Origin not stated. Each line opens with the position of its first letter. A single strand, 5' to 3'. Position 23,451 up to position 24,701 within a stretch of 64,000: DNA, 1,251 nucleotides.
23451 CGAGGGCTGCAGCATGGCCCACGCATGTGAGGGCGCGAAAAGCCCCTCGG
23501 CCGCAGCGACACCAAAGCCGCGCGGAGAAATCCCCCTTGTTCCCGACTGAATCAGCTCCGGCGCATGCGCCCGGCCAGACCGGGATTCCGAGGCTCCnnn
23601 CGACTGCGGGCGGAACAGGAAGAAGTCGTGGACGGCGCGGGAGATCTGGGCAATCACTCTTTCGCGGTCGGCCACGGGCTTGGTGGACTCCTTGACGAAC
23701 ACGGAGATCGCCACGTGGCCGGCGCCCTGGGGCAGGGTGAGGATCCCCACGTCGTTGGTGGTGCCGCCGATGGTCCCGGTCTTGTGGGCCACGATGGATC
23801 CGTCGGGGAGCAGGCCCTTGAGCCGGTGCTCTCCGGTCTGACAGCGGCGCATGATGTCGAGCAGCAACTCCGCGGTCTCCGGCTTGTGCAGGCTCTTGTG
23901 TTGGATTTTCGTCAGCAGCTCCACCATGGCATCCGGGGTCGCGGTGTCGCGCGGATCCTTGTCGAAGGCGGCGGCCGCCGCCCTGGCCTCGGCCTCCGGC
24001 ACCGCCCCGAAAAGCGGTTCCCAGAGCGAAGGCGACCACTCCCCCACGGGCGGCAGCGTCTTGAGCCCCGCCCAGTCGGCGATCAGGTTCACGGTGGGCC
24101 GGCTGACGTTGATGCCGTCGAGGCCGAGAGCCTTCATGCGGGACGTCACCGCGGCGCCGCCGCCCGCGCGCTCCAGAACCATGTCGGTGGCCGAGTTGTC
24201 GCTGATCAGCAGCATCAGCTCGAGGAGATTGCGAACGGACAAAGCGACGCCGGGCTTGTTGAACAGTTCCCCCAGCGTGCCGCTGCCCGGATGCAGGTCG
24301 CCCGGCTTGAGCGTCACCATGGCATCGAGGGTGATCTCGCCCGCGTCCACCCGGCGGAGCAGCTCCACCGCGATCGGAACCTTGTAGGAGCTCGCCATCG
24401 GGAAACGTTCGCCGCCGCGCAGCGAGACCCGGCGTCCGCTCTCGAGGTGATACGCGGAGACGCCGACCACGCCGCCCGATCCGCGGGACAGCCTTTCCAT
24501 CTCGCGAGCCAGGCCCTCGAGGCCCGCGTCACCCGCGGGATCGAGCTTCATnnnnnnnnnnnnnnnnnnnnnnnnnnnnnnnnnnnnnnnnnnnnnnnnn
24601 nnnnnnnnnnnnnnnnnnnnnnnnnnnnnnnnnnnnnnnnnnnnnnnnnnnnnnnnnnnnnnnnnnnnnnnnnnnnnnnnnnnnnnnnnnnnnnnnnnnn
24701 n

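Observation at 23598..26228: Secreted D-aminoacylase fused to a class A beta-lactamase-fold domain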

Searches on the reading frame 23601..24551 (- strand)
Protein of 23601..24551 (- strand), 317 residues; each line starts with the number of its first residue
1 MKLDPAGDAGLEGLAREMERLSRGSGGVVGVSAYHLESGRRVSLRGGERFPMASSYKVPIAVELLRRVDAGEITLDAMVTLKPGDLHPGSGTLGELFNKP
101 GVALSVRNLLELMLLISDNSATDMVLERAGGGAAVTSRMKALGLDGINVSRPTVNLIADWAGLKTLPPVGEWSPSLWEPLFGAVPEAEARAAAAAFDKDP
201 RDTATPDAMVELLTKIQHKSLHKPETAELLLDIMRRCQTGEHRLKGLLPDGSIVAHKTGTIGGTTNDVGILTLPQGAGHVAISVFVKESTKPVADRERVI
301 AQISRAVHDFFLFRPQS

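Call 7: search_solved_structures(query=window:23601-24551:-, max_evalue=1e-10, show_alignments=5)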
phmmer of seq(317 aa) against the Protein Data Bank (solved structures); distinct sequences matched with E-value up to 1e-10: 332 (the best 60 are shown).
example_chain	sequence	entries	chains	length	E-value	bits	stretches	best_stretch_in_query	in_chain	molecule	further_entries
8eo7_A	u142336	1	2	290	8.2e-47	163.2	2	202-314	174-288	beta-lactamase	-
8eo5_A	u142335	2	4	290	8.7e-47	163.1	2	11-150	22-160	LRA-5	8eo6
4c6y_A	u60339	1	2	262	2.8e-35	125.3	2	14-147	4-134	BETA-LACTAMASE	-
4uhu_A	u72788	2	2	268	9.2e-35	123.7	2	14-147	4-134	GNCA LACTAMASE W229D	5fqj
5fqm_A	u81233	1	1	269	1.2e-34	123.2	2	14-148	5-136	GNCA BETA LACTAMASE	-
4b88_A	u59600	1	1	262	2e-34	122.5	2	14-148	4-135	BETA-LACTAMASE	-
2j9o_A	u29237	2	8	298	8.8e-34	120.4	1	13-153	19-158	TLL2115 PROTEIN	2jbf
2j7v_A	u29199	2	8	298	8.8e-34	120.4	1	13-153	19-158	TLL2115 PROTEIN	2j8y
6v4w_A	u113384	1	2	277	9.4e-34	120.3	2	18-160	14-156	Beta-lactamase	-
5gs8_A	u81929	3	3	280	4.5e-33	118.1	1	202-311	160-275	Beta-lactamase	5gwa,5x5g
6nvu_A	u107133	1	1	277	5e-33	118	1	201-311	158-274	Beta-lactamase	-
6nvt_A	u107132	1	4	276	5.4e-33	117.8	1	201-311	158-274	Beta-lactamase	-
5fqq_A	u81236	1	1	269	9.3e-33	117.1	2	14-148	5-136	GNCA4 LACTAMASE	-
5fqi_A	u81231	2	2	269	1e-32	117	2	14-147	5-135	GNCA4 LACTAMASE W229D AND F290W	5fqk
6ty6_A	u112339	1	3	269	1e-32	116.9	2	14-148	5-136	Beta lactamase (GNCA4-2)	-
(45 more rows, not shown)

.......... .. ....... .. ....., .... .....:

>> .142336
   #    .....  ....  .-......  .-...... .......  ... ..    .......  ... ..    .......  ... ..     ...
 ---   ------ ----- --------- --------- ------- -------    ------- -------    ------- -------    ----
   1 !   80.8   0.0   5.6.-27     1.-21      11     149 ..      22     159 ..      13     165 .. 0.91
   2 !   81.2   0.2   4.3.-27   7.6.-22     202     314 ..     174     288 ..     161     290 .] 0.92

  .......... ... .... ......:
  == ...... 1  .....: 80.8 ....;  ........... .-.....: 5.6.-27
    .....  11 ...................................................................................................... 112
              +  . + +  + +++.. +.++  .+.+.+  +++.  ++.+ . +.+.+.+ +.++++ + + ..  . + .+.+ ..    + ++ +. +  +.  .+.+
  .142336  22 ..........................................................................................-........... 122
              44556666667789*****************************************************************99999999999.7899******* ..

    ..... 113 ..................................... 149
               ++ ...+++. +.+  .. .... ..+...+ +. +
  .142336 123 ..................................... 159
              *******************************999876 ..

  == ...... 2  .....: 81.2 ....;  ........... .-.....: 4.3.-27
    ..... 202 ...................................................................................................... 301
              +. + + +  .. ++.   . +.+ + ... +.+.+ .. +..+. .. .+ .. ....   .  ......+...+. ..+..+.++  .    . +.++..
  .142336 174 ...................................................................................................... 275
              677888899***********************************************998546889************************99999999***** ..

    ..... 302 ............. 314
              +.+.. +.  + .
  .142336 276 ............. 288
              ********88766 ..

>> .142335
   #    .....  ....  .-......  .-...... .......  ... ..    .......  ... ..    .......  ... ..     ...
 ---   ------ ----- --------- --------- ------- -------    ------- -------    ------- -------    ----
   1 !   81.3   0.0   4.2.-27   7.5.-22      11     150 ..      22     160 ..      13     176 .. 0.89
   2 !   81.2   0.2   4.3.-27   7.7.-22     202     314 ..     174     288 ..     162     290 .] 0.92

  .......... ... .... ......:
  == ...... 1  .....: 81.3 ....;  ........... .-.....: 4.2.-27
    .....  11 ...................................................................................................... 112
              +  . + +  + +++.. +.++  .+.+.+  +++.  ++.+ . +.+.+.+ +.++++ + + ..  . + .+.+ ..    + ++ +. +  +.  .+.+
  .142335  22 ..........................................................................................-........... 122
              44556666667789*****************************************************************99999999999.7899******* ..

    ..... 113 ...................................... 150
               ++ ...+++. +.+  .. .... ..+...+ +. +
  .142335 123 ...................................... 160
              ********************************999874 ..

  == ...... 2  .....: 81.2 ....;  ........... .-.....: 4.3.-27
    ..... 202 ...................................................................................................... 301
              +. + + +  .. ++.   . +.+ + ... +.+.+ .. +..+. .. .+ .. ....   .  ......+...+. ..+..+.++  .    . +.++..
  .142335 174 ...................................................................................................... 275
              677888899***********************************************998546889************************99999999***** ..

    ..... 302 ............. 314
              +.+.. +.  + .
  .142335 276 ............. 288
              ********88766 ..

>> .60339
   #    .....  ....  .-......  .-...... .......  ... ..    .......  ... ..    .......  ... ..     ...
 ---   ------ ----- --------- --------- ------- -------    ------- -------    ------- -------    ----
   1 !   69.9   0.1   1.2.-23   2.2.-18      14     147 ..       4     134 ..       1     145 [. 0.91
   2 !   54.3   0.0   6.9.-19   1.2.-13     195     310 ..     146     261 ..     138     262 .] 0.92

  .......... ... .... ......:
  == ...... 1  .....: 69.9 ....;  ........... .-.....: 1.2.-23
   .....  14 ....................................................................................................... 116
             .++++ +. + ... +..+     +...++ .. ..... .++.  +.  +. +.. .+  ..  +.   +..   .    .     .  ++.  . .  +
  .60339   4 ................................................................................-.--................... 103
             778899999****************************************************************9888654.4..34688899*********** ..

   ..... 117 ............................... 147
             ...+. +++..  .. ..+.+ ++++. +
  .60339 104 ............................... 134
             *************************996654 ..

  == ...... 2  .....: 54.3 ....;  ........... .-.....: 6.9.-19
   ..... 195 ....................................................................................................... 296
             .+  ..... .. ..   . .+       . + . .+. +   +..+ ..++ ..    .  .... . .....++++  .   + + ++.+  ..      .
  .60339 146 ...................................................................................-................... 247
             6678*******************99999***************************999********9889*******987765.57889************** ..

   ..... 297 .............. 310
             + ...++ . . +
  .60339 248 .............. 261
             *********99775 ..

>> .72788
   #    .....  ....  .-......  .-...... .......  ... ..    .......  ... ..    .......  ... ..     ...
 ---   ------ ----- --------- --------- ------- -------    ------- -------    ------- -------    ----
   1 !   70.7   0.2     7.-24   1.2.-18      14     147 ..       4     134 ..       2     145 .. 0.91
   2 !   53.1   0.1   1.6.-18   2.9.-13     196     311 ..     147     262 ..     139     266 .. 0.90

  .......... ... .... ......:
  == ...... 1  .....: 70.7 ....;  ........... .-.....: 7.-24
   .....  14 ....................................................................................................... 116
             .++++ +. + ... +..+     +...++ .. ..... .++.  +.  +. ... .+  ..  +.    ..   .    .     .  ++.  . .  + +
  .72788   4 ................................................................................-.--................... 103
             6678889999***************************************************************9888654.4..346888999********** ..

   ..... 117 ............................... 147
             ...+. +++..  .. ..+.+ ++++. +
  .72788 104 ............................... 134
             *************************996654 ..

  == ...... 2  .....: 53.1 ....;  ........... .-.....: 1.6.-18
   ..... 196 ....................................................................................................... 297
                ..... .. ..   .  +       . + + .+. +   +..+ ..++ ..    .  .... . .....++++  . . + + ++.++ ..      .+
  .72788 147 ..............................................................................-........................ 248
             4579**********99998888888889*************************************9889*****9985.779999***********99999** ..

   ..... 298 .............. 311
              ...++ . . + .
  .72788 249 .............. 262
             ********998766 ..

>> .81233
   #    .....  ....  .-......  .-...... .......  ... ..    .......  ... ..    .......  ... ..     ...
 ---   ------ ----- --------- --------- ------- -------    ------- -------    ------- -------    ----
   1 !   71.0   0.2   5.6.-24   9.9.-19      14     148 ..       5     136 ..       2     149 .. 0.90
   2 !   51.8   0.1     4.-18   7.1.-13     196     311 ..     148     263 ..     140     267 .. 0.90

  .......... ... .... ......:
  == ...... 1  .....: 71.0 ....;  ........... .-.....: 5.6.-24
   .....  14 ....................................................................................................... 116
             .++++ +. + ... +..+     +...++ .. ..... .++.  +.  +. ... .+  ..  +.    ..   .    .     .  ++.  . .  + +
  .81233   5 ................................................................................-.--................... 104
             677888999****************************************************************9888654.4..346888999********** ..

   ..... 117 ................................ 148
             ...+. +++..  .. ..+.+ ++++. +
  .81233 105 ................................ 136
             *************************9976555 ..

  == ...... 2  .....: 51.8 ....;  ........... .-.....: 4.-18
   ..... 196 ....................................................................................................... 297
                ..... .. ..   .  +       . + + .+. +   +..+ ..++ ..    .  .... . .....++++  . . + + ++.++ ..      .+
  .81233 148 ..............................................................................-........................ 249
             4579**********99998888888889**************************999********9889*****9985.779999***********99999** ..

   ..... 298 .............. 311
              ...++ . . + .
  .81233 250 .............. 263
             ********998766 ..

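Call 16: find_homologous_proteins(query=window:23601-24551:-, max_evalue=1e-10)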
Query seq(317 aa) (317 aa): 3871 proteins with E <= 1e-10 among 8000 candidates; the best 120 are listed.
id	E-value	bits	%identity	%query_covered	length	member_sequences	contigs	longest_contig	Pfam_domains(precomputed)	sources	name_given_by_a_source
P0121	4.3e-175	599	94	91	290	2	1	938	PF13354.13,PF00144.30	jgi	jgi:beta-lactamase class A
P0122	2.0e-156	538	78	100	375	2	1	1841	PF13354.13,PF00144.30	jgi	jgi:beta-lactamase class A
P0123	3.2e-143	495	73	99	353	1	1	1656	PF13354.13,PF00144.30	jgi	jgi:beta-lactamase class A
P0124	5.6e-137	474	81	84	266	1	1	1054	PF13354.13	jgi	jgi:beta-lactamase class A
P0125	1.5e-135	469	70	98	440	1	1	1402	PF13354.13,PF07969.18,PF00144.30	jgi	jgi:beta-lactamase class A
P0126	2.9e-134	465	68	98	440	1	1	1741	PF13354.13,PF07969.18,PF00144.30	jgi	jgi:beta-lactamase class A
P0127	1.8e-132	459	68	99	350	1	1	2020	PF13354.13,PF00144.30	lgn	-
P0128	1.9e-132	459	71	97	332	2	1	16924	PF13354.13,PF00144.30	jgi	jgi:beta-lactamase class A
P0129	2.1e-132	459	68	98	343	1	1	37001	PF13354.13,PF00144.30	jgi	jgi:beta-lactamase class A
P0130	4.7e-132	458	69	98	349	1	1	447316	PF13354.13,PF00144.30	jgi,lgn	jgi:beta-lactamase class A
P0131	6.4e-132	458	70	97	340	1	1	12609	PF13354.13,PF00768.26,PF00144.30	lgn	-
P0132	7.7e-132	457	70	96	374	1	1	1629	PF13354.13,PF00144.30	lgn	-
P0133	7.8e-132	457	67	98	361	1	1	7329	PF13354.13,PF00144.30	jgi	jgi:beta-lactamase class A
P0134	8.0e-132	457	68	98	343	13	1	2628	PF13354.13,PF00144.30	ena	-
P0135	9.6e-132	457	68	98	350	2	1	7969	PF13354.13,PF00144.30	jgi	-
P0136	1.3e-131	457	67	98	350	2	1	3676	PF13354.13,PF00144.30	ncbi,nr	ncbi:MAG TPA: class A beta-lactamase [Blastocatellia bacterium]|nr:class A beta-lactamase [Blastocat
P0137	1.5e-131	456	68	98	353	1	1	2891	PF13354.13,PF00144.30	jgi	jgi:beta-lactamase class A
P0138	2.4e-131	456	66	99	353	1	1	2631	PF13354.13,PF00144.30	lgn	-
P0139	5.1e-131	455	69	98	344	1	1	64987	PF13354.13,PF00144.30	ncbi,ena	-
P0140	5.2e-131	455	69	97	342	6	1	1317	PF13354.13,PF00144.30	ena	-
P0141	6.0e-131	454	66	98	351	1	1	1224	PF13354.13,PF00144.30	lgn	-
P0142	6.3e-131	454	65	99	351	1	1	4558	PF13354.13,PF00144.30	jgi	jgi:beta-lactamase class A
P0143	8.4e-131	454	66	98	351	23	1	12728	PF13354.13,PF00144.30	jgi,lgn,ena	-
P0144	1.2e-130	453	66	99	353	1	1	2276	PF13354.13,PF00144.30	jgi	jgi:beta-lactamase class A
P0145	1.3e-130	453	66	99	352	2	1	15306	PF13354.13,PF00144.30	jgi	-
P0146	1.4e-130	453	69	98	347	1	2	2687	PF13354.13,PF00144.30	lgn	-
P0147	2.3e-130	452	67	98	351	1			PF13354.13,PF00144.30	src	-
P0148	2.5e-130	452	66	99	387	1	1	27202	PF13354.13,PF00144.30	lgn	-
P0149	3.5e-130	452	65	99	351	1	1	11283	PF13354.13,PF00144.30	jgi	jgi:beta-lactamase class A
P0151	4.0e-130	452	67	97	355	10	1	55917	PF13354.13,PF00144.30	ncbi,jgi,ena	-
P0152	4.4e-130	452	66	97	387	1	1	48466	PF13354.13,PF00144.30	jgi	jgi:beta-lactamase class A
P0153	4.8e-130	451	68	98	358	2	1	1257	PF13354.13,PF00144.30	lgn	-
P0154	5.1e-130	451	66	98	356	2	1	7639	PF13354.13,PF00144.30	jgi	jgi:beta-lactamase class A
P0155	5.3e-130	451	67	98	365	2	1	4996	PF13354.13,PF00144.30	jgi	-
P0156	5.8e-130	451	66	98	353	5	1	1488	PF13354.13,PF00768.26,PF00144.30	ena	-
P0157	6.4e-130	451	66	99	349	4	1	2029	PF13354.13,PF00768.26,PF00144.30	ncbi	-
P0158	6.5e-130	451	67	99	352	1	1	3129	PF13354.13,PF00144.30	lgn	-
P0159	6.5e-130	451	67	98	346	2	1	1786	PF13354.13,PF00144.30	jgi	jgi:beta-lactamase class A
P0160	6.8e-130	451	67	99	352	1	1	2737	PF13354.13,PF00144.30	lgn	-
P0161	1.0e-129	450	65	99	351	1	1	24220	PF13354.13,PF00768.26,PF00144.30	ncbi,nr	ncbi:MAG TPA: class A beta-lactamase [Blastocatellia bacterium]|nr:class A beta-lactamase [Blastocat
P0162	1.2e-129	450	65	99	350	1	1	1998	PF13354.13,PF00144.30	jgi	jgi:beta-lactamase class A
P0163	1.5e-129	450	66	98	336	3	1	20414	PF13354.13,PF00144.30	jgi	-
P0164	1.6e-129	450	68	97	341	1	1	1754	PF13354.13,PF00144.30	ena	-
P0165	1.7e-129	450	66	99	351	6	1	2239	PF13354.13,PF00144.30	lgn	-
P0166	1.7e-129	450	65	98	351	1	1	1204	PF13354.13,PF00144.30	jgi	jgi:beta-lactamase class A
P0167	1.8e-129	450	68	98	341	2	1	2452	PF13354.13,PF00144.30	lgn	-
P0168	1.8e-129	450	65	99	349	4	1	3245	PF13354.13,PF00144.30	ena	-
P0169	1.9e-129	449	70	96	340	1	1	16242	PF13354.13,PF00144.30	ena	-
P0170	2.0e-129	449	66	98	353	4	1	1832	PF13354.13,PF00144.30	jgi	jgi:beta-lactamase class A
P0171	2.3e-129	449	65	99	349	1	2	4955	PF13354.13,PF00144.30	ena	-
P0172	2.3e-129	449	68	99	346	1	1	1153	PF13354.13,PF00144.30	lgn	-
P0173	2.4e-129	449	64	98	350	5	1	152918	PF13354.13,PF00144.30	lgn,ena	-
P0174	3.7e-129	448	66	98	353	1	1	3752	PF13354.13,PF00144.30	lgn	-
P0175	4.0e-129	448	65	98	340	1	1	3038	PF13354.13,PF00144.30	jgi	jgi:beta-lactamase class A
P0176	4.0e-129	448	68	98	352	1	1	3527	PF13354.13,PF00144.30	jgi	-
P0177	4.5e-129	448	67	99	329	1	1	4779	PF13354.13,PF00144.30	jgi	jgi:beta-lactamase class A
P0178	4.6e-129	448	66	99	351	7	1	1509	PF13354.13,PF00144.30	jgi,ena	-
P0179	5.1e-129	448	67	99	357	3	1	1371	PF13354.13,PF00144.30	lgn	-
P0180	5.6e-129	448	67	100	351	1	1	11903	PF13354.13,PF00144.30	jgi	jgi:beta-lactamase class A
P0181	5.8e-129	448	66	99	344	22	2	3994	PF13354.13,PF00144.30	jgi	jgi:beta-lactamase class A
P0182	6.0e-129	448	66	98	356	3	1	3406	PF13354.13,PF00144.30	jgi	-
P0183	6.2e-129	448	68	98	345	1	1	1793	PF13354.13,PF00144.30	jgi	jgi:beta-lactamase class A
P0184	6.5e-129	448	61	98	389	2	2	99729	PF13354.13,PF00144.30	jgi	-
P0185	9.2e-129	447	67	98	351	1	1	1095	PF13354.13,PF00144.30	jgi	jgi:beta-lactamase class A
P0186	9.5e-129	447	67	98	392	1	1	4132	PF13354.13,PF00144.30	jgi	jgi:beta-lactamase class A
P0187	1.0e-128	447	66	98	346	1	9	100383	PF13354.13,PF00144.30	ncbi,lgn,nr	ncbi:MAG TPA: class A beta-lactamase [Blastocatellia bacterium]|nr:class A beta-lactamase [Blastocat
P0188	1.1e-128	447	68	97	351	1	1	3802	PF13354.13,PF00144.30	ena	-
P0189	1.1e-128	447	65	99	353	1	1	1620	PF13354.13,PF00144.30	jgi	jgi:beta-lactamase class A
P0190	1.2e-128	447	67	98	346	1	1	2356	PF13354.13,PF00144.30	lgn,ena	-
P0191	1.2e-128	447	66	97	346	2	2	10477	PF13354.13,PF00144.30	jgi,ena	jgi:beta-lactamase class A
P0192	1.3e-128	447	68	97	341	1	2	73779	PF13354.13,PF00144.30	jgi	jgi:beta-lactamase class A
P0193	1.4e-128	447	66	97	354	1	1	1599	PF13354.13,PF00144.30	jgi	jgi:beta-lactamase class A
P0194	1.5e-128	447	66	97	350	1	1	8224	PF13354.13,PF00144.30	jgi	-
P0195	1.6e-128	446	67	99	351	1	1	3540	PF13354.13,PF00144.30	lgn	-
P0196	1.7e-128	446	65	98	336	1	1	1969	PF13354.13,PF00768.26,PF00144.30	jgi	jgi:beta-lactamase class A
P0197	1.8e-128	446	65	99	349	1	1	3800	PF13354.13,PF00768.26,PF00144.30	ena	-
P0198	1.9e-128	446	66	97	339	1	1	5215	PF13354.13,PF00144.30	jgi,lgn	jgi:beta-lactamase class A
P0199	2.0e-128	446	67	97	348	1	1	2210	PF13354.13,PF00144.30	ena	-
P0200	2.1e-128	446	66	98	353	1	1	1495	PF13354.13,PF00144.30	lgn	-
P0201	2.3e-128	446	68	98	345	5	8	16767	PF13354.13,PF00144.30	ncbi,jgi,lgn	ncbi:MAG TPA: class A beta-lactamase [Blastocatellia bacterium]|jgi:beta-lactamase class A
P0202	2.5e-128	446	65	98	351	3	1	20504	PF13354.13,PF00144.30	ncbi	-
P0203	2.6e-128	446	67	98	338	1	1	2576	PF13354.13,PF00144.30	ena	-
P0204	2.6e-128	446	67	98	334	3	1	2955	PF13354.13,PF00144.30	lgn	-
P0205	2.8e-128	446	68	98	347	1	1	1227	PF13354.13,PF00144.30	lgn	-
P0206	2.9e-128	446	66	96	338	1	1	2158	PF13354.13,PF00144.30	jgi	jgi:beta-lactamase class A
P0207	3.4e-128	445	68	99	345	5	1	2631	PF13354.13,PF00768.26,PF00144.30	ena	-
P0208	3.7e-128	445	64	98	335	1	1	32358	PF13354.13,PF00144.30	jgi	jgi:beta-lactamase class A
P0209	3.7e-128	445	68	98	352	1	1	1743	PF13354.13,PF00144.30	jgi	jgi:beta-lactamase class A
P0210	4.2e-128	445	66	98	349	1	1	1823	PF13354.13,PF00144.30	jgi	jgi:beta-lactamase class A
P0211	4.4e-128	445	67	98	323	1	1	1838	PF13354.13,PF00144.30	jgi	jgi:beta-lactamase class A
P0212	4.8e-128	445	67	97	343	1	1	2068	PF13354.13,PF00768.26,PF00144.30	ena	-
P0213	5.3e-128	445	66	97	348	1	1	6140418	PF13354.13,PF00144.30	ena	-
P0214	5.4e-128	445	64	99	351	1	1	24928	PF13354.13,PF00144.30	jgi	jgi:beta-lactamase class A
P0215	5.4e-128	445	68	97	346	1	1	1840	PF13354.13,PF00144.30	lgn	-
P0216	5.7e-128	445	66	97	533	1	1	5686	PF13354.13,PF00144.30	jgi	-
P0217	6.7e-128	444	65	98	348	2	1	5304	PF13354.13,PF00144.30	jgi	-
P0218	7.2e-128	444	65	97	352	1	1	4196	PF13354.13,PF00144.30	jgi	jgi:beta-lactamase class A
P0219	7.2e-128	444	67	98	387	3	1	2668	PF13354.13,PF00144.30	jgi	jgi:beta-lactamase class A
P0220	8.1e-128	444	66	98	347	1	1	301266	PF13354.13,PF00144.30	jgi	jgi:beta-lactamase class A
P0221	8.2e-128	444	65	98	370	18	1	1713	PF13354.13,PF00144.30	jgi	jgi:beta-lactamase class A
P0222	8.3e-128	444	66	98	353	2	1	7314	PF13354.13,PF00144.30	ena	-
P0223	9.1e-128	444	65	99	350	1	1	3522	PF13354.13,PF00768.26,PF00144.30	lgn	-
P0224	9.2e-128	444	66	97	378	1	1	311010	PF13354.13,PF00144.30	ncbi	ncbi:MAG: class A beta-lactamase [Acidobacteriota bacterium]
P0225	9.4e-128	444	64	99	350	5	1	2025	PF13354.13,PF00144.30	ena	-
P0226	9.8e-128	444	64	98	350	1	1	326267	PF13354.13,PF00144.30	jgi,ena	jgi:beta-lactamase class A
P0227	1.1e-127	444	65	99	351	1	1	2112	PF13354.13,PF00144.30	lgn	-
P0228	1.1e-127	444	65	98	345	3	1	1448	PF13354.13,PF00768.26,PF00144.30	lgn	-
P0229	1.1e-127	444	65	99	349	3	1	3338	PF13354.13,PF00768.26,PF00144.30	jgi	jgi:beta-lactamase class A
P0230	1.1e-127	444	69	97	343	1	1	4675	PF13354.13,PF00144.30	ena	-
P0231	1.1e-127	444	65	99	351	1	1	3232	PF13354.13,PF00144.30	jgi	jgi:beta-lactamase class A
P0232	1.2e-127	444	66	98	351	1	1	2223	PF13354.13,PF00144.30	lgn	-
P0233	1.2e-127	444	65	99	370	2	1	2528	PF13354.13,PF00768.26,PF00144.30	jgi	jgi:beta-lactamase class A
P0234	1.3e-127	443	67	97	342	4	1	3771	PF13354.13,PF00144.30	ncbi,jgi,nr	ncbi:MAG TPA: class A beta-lactamase [Blastocatellia bacterium]|jgi:beta-lactamase class A|nr:class 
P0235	1.3e-127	443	65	99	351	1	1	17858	PF13354.13,PF00144.30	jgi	jgi:beta-lactamase class A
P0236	1.4e-127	443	66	98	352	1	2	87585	PF13354.13,PF00144.30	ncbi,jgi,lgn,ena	-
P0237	1.4e-127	443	64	98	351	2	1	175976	PF13354.13,PF00144.30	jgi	jgi:beta-lactamase class A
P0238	1.5e-127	443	65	99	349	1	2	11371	PF13354.13,PF00144.30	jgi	jgi:beta-lactamase class A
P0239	1.5e-127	443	66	98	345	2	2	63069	PF13354.13,PF00768.26,PF00144.30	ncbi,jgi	jgi:beta-lactamase class A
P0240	1.6e-127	443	65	98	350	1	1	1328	PF13354.13,PF00144.30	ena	-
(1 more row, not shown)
